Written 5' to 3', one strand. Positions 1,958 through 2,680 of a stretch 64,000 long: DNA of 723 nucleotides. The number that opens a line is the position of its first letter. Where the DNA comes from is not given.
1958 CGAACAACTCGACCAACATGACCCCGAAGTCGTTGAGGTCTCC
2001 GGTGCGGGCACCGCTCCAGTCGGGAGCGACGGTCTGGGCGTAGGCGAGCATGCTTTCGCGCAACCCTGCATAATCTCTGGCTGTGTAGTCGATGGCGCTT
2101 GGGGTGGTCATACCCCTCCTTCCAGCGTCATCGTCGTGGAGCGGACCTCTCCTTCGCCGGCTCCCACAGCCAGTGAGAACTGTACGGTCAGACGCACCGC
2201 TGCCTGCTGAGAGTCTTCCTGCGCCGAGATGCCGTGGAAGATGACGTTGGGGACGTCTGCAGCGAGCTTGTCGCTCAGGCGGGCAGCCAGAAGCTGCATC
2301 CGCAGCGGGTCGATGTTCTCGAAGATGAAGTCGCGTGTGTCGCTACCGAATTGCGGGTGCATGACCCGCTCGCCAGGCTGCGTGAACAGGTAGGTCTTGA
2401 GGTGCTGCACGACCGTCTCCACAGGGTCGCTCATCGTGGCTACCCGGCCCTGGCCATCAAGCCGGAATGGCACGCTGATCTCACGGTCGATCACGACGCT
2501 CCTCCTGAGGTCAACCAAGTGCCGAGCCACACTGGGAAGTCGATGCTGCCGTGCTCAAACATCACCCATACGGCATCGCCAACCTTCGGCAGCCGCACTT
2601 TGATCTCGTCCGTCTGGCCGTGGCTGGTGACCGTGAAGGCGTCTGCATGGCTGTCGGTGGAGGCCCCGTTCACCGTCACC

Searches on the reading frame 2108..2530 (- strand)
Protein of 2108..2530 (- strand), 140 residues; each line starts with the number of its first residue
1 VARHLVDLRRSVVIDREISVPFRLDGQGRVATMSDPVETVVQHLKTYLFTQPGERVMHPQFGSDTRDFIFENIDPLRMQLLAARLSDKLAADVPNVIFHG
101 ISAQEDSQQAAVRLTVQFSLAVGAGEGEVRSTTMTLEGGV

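Call 55: find_encoding_contigs(protein=window:2108-2530:-, flank=10000, max_places=1)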
Protein window:2108-2530:- (140 aa): no gene with exactly this product is on record in the collection.
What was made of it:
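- Tried and rejected: Left-end extension of the source contig failed (call 55).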
